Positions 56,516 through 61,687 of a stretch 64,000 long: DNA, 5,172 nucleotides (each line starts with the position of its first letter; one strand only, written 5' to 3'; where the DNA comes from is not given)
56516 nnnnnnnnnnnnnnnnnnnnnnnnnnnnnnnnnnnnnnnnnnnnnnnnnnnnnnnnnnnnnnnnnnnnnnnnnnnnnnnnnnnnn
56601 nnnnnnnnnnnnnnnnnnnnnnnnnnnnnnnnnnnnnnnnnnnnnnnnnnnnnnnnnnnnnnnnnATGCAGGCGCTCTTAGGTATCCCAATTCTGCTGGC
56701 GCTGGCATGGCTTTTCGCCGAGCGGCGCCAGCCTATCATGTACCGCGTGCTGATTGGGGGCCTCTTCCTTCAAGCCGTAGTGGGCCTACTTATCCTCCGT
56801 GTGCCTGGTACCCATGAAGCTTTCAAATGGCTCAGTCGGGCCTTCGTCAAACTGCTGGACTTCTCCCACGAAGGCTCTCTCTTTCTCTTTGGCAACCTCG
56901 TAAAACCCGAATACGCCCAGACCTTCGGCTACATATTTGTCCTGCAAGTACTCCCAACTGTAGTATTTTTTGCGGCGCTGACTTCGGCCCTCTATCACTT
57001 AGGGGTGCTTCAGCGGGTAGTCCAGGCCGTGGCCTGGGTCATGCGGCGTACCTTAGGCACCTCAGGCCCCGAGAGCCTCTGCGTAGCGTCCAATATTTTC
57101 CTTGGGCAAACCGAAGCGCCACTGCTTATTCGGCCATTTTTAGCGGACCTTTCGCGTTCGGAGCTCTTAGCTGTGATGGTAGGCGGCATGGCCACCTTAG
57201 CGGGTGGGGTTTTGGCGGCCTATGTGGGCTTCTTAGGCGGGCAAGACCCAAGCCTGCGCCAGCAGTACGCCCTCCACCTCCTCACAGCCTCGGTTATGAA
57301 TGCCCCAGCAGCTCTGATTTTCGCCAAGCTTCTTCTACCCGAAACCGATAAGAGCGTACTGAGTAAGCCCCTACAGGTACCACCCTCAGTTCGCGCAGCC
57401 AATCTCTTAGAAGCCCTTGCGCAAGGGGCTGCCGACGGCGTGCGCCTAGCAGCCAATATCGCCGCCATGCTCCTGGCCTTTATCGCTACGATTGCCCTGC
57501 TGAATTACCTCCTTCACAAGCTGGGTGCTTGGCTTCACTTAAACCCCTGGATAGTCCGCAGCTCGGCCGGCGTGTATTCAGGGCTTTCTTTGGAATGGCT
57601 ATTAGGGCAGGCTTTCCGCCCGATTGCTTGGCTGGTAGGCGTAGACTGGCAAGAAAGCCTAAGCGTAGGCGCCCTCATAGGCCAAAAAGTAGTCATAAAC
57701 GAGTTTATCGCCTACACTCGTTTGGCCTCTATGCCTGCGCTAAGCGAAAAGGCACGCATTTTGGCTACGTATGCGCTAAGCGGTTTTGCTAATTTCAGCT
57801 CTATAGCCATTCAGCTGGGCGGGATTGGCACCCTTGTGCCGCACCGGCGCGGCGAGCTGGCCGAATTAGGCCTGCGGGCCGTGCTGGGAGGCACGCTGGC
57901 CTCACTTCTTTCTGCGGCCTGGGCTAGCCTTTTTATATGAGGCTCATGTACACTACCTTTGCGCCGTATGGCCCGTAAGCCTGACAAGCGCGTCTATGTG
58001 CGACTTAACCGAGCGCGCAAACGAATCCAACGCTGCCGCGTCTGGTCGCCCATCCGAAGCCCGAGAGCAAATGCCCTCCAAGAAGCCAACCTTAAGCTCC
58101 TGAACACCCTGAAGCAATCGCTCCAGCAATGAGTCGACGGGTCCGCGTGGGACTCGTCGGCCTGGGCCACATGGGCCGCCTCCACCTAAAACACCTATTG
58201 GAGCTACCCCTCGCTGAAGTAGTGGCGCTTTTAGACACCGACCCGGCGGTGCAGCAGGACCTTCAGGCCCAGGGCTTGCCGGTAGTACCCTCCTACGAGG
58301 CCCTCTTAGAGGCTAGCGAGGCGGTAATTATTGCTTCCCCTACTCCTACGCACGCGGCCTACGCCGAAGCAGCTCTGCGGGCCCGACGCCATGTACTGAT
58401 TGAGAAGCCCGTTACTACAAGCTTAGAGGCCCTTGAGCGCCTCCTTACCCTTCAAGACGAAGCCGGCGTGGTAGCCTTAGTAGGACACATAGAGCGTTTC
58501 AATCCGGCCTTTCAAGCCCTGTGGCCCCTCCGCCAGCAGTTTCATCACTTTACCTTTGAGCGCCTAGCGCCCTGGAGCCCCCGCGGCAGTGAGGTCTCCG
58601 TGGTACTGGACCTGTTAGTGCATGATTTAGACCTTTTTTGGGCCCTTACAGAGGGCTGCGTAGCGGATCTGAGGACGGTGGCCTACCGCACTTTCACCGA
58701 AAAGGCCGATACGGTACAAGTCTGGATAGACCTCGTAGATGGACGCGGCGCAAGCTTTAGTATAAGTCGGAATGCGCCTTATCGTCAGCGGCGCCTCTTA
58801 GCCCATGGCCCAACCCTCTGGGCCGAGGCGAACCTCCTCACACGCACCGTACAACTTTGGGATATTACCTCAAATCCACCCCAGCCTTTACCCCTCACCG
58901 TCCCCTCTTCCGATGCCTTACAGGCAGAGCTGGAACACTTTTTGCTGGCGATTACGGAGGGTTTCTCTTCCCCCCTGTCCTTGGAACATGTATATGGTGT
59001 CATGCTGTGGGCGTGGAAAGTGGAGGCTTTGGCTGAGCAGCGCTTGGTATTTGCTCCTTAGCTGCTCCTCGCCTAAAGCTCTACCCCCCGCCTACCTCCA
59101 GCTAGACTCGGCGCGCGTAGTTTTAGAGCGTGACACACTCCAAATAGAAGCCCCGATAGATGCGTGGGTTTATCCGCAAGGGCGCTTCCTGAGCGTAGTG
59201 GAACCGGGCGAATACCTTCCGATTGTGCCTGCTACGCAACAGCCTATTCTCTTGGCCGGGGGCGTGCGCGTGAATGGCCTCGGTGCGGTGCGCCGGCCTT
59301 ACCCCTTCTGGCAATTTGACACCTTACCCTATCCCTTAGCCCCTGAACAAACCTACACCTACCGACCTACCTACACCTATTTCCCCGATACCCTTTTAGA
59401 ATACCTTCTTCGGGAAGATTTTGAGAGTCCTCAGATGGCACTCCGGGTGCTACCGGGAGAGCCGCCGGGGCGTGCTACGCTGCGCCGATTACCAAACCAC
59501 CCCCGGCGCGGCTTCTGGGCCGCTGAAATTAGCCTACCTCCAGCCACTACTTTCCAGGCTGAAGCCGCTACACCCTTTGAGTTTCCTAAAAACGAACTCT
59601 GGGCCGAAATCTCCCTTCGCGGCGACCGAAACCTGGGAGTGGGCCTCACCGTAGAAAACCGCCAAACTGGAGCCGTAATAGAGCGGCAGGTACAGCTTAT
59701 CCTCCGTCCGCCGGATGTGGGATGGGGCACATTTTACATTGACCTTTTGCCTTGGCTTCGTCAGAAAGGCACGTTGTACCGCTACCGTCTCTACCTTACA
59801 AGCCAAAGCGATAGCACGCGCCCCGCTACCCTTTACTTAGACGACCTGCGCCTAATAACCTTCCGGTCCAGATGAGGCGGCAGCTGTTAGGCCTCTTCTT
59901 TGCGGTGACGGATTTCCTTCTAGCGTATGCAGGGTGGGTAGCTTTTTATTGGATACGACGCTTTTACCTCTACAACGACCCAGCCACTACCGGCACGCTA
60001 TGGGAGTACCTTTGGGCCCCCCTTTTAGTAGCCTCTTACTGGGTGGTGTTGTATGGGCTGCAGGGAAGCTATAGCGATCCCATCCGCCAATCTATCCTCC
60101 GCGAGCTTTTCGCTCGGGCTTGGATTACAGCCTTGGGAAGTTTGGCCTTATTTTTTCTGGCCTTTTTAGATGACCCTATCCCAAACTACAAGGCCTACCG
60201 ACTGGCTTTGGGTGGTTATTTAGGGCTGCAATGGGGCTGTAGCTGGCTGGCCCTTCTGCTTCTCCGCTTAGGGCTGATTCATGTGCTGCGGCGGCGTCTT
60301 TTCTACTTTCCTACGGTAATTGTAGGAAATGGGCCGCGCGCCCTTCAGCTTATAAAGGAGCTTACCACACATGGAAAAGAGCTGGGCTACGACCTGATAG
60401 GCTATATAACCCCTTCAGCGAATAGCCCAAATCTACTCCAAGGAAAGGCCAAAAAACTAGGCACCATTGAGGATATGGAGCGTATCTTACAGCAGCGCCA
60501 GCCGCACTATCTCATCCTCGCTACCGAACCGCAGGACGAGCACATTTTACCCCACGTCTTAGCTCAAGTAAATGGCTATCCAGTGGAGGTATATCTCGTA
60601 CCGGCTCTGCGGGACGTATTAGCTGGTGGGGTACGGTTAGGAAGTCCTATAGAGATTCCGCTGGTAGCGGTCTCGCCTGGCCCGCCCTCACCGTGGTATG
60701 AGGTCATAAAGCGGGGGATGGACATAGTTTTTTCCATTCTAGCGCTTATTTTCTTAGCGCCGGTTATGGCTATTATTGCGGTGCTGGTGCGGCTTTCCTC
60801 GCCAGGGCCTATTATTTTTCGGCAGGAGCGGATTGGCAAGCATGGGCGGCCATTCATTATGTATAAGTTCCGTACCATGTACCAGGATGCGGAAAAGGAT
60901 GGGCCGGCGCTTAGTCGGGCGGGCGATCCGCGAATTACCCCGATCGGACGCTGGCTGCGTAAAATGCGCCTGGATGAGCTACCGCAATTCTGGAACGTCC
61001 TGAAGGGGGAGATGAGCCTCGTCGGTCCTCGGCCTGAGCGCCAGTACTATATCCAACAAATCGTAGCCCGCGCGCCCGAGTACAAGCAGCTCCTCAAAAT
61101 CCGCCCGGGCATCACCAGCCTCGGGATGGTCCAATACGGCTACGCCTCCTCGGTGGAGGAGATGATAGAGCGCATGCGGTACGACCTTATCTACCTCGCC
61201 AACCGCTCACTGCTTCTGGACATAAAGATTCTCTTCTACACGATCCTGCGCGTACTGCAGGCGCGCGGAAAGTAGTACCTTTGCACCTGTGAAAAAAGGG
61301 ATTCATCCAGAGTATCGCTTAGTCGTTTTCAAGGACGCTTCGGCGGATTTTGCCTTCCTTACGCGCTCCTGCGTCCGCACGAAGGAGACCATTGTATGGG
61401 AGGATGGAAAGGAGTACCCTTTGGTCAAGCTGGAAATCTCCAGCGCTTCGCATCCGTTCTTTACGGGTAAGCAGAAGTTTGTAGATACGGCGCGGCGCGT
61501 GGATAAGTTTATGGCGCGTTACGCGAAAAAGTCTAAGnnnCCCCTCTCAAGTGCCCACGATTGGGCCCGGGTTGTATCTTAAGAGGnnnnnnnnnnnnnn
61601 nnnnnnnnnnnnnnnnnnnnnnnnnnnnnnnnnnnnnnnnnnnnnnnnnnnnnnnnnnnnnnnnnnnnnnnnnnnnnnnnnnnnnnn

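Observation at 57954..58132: Unlisted 54-aa basic ORF with its own leaderless promoter, ATGA-coupled to a Gfo/Idh/MocA oxidoreductase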

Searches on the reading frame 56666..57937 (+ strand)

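Call 40: search_protein_families(library=pfam, proteins=[window:56666-57937:+], max_evalue=0.01)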
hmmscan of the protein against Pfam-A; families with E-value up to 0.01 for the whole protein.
window:56666-57937:+ (424 aa): 3 families
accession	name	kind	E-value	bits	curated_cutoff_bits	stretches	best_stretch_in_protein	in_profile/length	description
PF07662.18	Nucleos_tra2_C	-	5.8e-73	245.5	32.3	1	204-420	1-212/213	Na+ dependent nucleoside transporter C-terminus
PF01773.25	Nucleos_tra2_N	-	1.2e-20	74.2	27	1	5-78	1-74/74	Na+ dependent nucleoside transporter N-terminus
PF07670.19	Gate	-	2.2e-19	70.3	29.6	1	92-191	1-102/104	Nucleoside recognition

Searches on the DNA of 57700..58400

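Call 4: search_rna_families(source=window, start=57700, end=58400, threshold=evalue, max_evalue=10)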
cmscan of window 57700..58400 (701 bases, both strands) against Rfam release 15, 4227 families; matches with E-value up to 10: 4.
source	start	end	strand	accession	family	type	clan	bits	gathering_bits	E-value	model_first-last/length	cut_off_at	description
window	57797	57868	-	RF00233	Tymo_tRNA-like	Cis-reg;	-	16.6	40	0.68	1-84/84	no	Tymovirus/Pomovirus/Furovirus tRNA-like 3' UTR element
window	58058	58125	+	RF02202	UCA1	Gene; lncRNA;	-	16.4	80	0.22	1-75/75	no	Urothelial cancer associated 1 conserved region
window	57847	57884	-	RF03991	mir-9209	Gene; miRNA;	-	15.3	90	4.3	19-56/72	no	mir-9209 microRNA precursor family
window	57970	58075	-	RF00383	IS1222_FSE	Cis-reg; frameshift_element;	-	14.2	45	4.2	1-118/118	no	Insertion sequence IS1222 ribosomal frameshifting element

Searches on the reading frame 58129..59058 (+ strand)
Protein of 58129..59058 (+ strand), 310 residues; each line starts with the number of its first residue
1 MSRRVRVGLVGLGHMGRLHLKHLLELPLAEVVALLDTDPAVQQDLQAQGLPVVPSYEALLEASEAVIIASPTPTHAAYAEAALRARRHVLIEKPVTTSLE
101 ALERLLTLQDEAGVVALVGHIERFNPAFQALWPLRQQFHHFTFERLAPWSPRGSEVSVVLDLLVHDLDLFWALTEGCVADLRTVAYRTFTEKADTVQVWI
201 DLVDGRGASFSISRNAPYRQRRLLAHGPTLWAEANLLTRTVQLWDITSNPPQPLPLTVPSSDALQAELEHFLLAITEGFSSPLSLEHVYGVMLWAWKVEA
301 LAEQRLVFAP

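Call 40: search_protein_families(library=pfam, proteins=[window:58129-59058:+], max_evalue=0.01)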
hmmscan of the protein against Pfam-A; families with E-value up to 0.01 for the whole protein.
window:58129-59058:+ (310 aa): 3 families
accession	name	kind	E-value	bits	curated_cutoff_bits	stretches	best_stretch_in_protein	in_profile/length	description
PF01408.29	GFO_IDH_MocA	-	9.5e-26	91.3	24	1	5-120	1-120/120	Oxidoreductase family, NAD-binding Rossmann fold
PF22725.1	GFO_IDH_MocA_C3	-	2.5e-06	27.9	27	1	155-227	42-118/124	GFO/IDH/MocA C-terminal domain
PF03446.21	NAD_binding_2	-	0.0026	18.2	21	1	6-74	1-67/161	NAD binding domain of 6-phosphogluconate dehydrogenase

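Call 53: search_protein_families(library=ncbifam, proteins=[window:58129-59058:+], max_evalue=0.001)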
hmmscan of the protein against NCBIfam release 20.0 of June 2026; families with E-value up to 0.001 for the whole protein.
window:58129-59058:+ (310 aa): 9 families
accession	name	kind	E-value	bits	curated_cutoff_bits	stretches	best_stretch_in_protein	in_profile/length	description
NF040723.1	UDP-GlcNAcDh_Arch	equivalog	1.7e-33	116.5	450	1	5-280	1-279/302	UDP-N-acetylglucosamine 3-dehydrogenase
TIGR04380.1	myo_inos_iolG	equivalog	1.7e-25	89.6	355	1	5-219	2-236/330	inositol 2-dehydrogenase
NF008607.0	PRK11579.1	subfamily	3.7e-11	42.6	330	1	1-131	1-133/346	oxidoreductase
NF052679.1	InsChiInosDhIolG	equivalog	1.1e-09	37.8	540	1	5-131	3-136/343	bifunctional inositol 2-dehydrogenase/D-chiro-inositol 1-dehydrogenase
NF041392.1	XylDh_Gfo6_Halo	equivalog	3.5e-08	32.6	350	1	61-129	81-149/350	D-xylose 1-dehydrogenase Gfo6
NF058561.1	BT_2158_fam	equivalog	2.8e-07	29.5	750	1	4-115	35-149/487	glycoside 3-dehydrogenase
NF052479.1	LevoglcsnDh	equivalog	1.5e-06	27.2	650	1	64-129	75-140/386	levoglucosan dehydrogenase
NF058563.1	BT_2159_fam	equivalog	2e-06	27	650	1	5-118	1-118/350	disaccharide 3-dehydrogenase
NF007574.0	PRK10206.1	equivalog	7e-05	22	352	1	65-128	68-131/345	oxidoreductase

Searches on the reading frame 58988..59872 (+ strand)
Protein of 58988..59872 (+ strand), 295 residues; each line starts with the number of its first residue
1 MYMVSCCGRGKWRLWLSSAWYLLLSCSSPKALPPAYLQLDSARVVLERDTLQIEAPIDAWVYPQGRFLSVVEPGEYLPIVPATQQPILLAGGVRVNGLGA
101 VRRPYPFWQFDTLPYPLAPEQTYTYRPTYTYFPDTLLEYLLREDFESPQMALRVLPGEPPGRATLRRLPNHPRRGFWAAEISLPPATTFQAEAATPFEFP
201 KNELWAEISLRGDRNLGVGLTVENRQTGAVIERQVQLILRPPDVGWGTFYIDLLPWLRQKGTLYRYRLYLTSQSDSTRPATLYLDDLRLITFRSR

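Call 40: search_protein_families(library=pfam, proteins=[window:59057-59872:+], max_evalue=0.01)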
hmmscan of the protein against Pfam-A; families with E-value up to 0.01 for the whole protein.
window:59057-59872:+ (272 aa): 0 families

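Call 53: search_protein_families(library=ncbifam, proteins=[window:58988-59872:+], max_evalue=0.001)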
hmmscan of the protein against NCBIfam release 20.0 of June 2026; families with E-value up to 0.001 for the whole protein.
window:58988-59872:+ (295 aa): 0 families

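Call 63: find_homologous_proteins(query=window:58988-59872:+, max_evalue=0.001)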
Query window:58988-59872:+ (295 aa): 25 proteins with E <= 0.001 among 2956 candidates.
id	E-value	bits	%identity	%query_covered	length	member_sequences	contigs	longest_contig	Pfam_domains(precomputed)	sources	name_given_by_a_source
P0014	1.7e-180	617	100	93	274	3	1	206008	-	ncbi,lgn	ncbi:MAG: hypothetical protein ABDH91_04445 [Bacteroidia bacterium]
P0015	1.6e-121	424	63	99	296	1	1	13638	-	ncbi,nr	ncbi:MAG: hypothetical protein N2170_08020 [Bacteroidia bacterium]|nr:hypothetical protein [Bacteroi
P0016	7.5e-114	398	58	99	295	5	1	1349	-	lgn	-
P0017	4.3e-113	396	59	99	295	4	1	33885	-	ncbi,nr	ncbi:MAG: hypothetical protein N2253_08475 [Bacteroidia bacterium]|nr:hypothetical protein [Bacteroi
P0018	6.0e-112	392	62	94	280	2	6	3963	-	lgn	-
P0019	7.0e-111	389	58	100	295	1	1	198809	-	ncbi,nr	ncbi:MAG: hypothetical protein N3E49_05815 [Bacteroidia bacterium]|nr:hypothetical protein [Bacteroi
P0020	8.2e-111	388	60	96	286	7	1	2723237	-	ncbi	-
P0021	7.0e-109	382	61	92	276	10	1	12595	-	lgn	-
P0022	5.5e-108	379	57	97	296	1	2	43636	-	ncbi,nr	ncbi:MAG: hypothetical protein RMJ66_00250 [Bacteroidia bacterium]|nr:hypothetical protein [Bacteroi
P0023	6.2e-108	379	59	96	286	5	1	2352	-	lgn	-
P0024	7.0e-106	372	61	92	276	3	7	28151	-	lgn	-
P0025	5.4e-104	366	59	92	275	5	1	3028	-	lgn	-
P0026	4.8e-103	363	58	93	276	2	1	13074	-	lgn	-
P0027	1.2e-100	355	60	89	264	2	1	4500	-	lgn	-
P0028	1.3e-98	348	61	82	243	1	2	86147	-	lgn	-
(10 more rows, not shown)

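Call 64: find_encoding_contigs(protein=P0020, flank=3000, max_places=2)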
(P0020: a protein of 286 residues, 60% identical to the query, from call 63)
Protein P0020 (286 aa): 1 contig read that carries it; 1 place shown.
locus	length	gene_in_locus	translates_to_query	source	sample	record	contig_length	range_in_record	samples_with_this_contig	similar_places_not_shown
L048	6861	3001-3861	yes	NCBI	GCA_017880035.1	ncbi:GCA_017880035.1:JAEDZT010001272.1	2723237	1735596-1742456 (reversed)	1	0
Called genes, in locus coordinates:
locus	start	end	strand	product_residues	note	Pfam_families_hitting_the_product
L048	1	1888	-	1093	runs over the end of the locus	PF00133:tRNA-synt_1, PF09334:tRNA-synt_1g (weak), PF08264:Anticodon_1, PF19302:DUF5915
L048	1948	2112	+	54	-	-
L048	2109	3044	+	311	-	PF01408:GFO_IDH_MocA, PF22725:GFO_IDH_MocA_C3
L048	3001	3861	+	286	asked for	-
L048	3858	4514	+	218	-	-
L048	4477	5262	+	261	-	PF02397:Bac_transf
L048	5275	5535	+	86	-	PF01197:Ribosomal_L31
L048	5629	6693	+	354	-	PF00989:PAS, PF08447:PAS_3, PF08448:PAS_4, PF13426:PAS_9, PF07228:SpoIIE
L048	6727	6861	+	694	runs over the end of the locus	PF00378:ECH_1, PF16113:ECH_2, PF02737:3HCDH_N, PF00725:3HCDH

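Call 78: predict_structure(alignment_id=A4)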
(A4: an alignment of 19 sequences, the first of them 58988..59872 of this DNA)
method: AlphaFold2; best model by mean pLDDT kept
length: 295 residues; sequences in the alignment: 19
mean_pLDDT: 71.7   pTM: 0.52
mean pLDDT of the five models: 71.7, 71.0, 70.2, 70.2, 69.6
residues with pLDDT >= 90: 39; 70-90: 137; 50-70: 74; < 50: 45
segments of 3 or more residues with pLDDT < 50: 1-9, 96-108, 132-147
pLDDT, mean of each block of 10 residues (from residue 1): 37 54 57 87 66 67 72 84 77 51 48 80 84 43 43 69 69 64 86 82 79 91 90 92 82 83 88 81 80 53
secondary structure, 60 per line:
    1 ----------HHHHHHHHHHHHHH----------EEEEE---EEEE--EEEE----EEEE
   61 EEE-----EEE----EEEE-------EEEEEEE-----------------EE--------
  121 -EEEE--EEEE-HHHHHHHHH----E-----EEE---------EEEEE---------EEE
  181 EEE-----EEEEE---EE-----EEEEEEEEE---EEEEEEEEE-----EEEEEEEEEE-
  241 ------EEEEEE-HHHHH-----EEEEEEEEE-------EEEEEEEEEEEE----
elements in order: H11-24 E35-39 E43-46 E49-52 E57-63 E69-71 E76-79 E87-93 E122-125 E128-131 H133-141 E152-154 E164-168 E178-183 E189-193 E204-212 E216-224 E230-239 E247-252 H254-258 E264-272 E280-291

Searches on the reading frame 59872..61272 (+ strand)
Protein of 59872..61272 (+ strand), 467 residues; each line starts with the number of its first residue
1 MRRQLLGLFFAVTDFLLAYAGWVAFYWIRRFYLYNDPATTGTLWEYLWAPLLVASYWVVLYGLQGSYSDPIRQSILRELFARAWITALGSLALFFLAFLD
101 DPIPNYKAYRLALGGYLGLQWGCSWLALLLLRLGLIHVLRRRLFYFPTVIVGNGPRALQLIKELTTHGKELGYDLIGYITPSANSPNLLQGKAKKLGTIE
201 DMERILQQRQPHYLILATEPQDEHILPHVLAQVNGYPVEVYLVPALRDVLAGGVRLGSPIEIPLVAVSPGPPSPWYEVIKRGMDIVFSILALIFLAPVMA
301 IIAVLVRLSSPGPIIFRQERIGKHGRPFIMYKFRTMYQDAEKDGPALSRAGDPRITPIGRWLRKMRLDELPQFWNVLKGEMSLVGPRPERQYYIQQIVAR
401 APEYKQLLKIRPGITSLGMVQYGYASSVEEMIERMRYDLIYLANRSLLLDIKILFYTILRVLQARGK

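Call 40: search_protein_families(library=pfam, proteins=[window:59872-61272:+], max_evalue=0.01)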
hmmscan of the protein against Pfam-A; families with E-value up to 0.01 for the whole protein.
window:59872-61272:+ (467 aa): 2 families
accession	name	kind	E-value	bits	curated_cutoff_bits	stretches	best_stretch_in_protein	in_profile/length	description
PF02397.22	Bac_transf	-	4.7e-68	228.7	27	1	280-462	1-178/179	Bacterial sugar transferase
PF13727.12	CoA_binding_3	-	2.1e-07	31.5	25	1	81-244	22-175/175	CoA-binding domain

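Call 53: search_protein_families(library=ncbifam, proteins=[window:59872-61272:+], max_evalue=0.001)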
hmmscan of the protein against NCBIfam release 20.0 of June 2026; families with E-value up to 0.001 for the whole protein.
window:59872-61272:+ (467 aa): 10 families
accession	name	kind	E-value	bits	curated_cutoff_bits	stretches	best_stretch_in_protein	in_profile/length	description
TIGR03025.1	EPS_sugtrans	subfamily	1.8e-115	386.7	295.55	1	13-466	2-443/445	exopolysaccharide biosynthesis polyprenyl glycosylphosphotransferase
TIGR03023.1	WcaJ_sugtrans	equivalog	1.6e-97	327.6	410.75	1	14-464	3-449/453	undecaprenyl-phosphate glucose phosphotransferase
TIGR03013.1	EpsB_2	subfamily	2.2e-78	264.3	393.35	1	62-466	47-441/443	TIGR03013 family XrtA/PEP-CTERM system glycosyltransferase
TIGR03022.1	WbaP_sugtrans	subfamily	1.1e-69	235.9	403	2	13-342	4-321/456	undecaprenyl-phosphate galactose phosphotransferase WbaP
NF007518.0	PRK10124.1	equivalog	4.8e-53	180.5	684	1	138-460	136-456/464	undecaprenyl-phosphate glucose phosphotransferase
NF052601.1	undeca_RfbP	equivalog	2e-47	161.5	330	2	351-462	131-236/244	undecaprenyl-phosphate galactose phosphotransferase family protein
NF041877.1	EPS_EpsZ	equivalog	8.3e-44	150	800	1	147-466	136-457/459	exopolysaccharide biosynthesis polyisoprenyl-phosphate hexose-1-phosphate transferase EpsZ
NF050817.1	PolSacchBiosHfsE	equivalog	1.3e-39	136.2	750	1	277-462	269-460/467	polysaccharide biosynthesis protein HfsE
NF011751.0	PRK15204.1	equivalog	7.3e-31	107.3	907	1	43-465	57-473/476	undecaprenyl-phosphate galactose phosphotransferase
NF045514.1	glycotran_HepC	equivalog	1.4e-29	102.9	140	1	272-388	109-211/220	heterocyst development glycosyltransferase HepC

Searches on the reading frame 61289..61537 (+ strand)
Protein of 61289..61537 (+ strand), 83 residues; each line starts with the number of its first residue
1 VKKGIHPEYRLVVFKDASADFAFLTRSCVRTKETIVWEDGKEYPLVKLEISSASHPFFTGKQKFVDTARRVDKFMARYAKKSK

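Call 40: search_protein_families(library=pfam, proteins=[window:61289-61537:+], max_evalue=0.01)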
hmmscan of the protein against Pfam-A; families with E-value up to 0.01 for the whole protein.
window:61289-61537:+ (83 aa): 1 family
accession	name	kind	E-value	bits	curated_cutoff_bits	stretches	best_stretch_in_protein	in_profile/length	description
PF01197.23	Ribosomal_L31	-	1.8e-26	92.6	27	1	1-79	1-65/65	Ribosomal protein L31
